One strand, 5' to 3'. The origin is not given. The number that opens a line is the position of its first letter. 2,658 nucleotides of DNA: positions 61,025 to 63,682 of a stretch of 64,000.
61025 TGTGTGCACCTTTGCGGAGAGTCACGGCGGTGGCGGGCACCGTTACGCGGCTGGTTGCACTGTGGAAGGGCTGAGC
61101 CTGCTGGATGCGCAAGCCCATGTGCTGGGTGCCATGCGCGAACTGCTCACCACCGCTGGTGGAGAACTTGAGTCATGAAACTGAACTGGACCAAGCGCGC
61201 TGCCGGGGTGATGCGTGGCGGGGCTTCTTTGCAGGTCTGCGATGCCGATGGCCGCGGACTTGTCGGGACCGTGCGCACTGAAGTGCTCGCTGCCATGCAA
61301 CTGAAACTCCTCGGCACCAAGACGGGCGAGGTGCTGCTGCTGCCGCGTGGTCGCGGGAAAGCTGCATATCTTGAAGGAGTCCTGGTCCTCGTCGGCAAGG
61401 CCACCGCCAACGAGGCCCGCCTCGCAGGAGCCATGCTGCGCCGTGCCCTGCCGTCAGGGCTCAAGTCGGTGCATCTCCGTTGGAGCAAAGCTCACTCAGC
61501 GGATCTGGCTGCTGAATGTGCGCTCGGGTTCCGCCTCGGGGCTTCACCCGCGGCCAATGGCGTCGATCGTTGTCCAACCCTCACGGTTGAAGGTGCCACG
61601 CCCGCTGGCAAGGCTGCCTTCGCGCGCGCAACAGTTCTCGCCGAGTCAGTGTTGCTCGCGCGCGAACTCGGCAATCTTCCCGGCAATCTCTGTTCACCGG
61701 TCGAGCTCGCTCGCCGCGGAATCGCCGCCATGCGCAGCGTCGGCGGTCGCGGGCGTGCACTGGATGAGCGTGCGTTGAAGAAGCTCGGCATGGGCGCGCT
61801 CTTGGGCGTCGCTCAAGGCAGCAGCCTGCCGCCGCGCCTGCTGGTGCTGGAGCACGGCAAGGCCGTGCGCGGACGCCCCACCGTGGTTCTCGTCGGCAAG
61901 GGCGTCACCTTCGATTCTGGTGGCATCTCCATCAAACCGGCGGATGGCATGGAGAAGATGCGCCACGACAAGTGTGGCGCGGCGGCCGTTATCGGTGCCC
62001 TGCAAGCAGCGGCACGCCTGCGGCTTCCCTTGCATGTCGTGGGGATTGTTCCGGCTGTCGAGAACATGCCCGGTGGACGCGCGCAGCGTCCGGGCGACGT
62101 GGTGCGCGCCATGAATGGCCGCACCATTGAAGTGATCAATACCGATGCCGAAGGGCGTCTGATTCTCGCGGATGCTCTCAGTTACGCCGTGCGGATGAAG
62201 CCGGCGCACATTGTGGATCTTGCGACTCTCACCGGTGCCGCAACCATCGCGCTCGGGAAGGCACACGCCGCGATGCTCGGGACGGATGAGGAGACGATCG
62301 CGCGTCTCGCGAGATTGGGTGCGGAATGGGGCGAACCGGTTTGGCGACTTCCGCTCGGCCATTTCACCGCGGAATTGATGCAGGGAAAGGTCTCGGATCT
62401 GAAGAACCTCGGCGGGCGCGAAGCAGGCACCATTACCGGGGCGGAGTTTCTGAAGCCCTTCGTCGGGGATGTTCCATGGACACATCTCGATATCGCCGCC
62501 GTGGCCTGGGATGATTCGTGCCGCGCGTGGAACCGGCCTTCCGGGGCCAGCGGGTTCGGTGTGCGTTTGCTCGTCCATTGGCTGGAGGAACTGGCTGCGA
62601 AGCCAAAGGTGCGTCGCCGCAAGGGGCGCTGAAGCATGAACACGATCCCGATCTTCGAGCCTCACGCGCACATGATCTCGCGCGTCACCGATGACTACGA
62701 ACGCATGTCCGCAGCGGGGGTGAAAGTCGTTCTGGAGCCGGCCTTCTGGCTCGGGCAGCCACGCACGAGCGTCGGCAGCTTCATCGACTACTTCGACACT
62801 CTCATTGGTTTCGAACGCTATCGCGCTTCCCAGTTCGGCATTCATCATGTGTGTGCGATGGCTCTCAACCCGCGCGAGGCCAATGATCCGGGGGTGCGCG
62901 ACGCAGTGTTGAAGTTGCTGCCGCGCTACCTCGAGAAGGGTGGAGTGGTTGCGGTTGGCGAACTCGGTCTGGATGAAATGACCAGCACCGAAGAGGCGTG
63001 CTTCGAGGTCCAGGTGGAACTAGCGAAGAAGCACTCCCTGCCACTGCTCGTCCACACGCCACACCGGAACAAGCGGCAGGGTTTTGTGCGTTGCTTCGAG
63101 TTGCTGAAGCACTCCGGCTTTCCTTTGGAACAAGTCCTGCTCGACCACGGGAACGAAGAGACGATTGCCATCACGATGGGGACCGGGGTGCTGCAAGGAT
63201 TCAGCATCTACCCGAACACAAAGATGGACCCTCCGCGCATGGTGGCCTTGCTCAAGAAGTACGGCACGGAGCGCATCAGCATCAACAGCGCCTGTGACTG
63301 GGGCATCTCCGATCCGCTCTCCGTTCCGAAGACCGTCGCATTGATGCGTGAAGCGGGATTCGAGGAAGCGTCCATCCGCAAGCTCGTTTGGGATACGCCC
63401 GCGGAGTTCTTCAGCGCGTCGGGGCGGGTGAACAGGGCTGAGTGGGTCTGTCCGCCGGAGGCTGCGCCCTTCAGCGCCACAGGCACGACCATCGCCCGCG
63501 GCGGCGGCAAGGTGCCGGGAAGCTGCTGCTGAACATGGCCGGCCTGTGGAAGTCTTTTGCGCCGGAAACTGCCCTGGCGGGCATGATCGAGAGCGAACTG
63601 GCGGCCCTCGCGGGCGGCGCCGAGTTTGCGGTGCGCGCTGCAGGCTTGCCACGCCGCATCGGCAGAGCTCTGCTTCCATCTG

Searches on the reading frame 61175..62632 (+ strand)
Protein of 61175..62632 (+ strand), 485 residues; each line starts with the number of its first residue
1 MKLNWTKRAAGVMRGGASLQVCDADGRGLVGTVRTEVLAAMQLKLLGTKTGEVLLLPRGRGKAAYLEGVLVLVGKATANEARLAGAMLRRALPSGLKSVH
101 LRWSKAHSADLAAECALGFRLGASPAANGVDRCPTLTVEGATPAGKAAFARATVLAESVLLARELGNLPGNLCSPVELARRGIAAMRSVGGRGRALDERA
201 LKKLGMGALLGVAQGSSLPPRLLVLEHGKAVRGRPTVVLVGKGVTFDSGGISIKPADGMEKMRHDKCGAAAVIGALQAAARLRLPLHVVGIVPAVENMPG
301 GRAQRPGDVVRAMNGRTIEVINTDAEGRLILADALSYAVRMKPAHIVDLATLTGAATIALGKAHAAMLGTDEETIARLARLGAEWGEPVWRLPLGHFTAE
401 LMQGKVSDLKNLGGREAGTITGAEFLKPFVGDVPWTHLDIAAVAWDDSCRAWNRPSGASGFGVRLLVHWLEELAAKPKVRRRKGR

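Call 59: search_protein_families(library=pfam, proteins=[window:61175-62632:+], max_evalue=0.001)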
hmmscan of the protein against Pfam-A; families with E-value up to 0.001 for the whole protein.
window:61175-62632:+ (485 aa): 1 family
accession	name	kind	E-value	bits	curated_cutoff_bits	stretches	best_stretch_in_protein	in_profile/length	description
PF00883.26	Peptidase_M17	-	1.4e-111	373.1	25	1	161-467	2-310/310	Cytosol aminopeptidase family, catalytic domain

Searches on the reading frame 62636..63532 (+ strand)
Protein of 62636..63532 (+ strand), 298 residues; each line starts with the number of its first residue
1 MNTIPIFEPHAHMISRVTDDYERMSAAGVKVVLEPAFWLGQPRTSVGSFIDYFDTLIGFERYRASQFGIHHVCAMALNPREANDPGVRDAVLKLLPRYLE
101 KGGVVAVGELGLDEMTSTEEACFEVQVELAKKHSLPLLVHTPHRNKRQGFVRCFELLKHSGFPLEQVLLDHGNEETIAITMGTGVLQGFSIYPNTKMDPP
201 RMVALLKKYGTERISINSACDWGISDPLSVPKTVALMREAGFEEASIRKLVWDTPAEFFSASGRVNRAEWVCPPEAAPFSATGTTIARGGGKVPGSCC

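Call 59: search_protein_families(library=pfam, proteins=[window:62636-63532:+], max_evalue=0.001)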
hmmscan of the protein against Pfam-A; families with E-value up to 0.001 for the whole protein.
window:62636-63532:+ (298 aa): 1 family
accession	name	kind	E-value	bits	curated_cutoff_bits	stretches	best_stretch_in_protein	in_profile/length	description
PF01026.27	TatD_DNase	-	2.2e-10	40.8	27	1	64-188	48-173/253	TatD related DNase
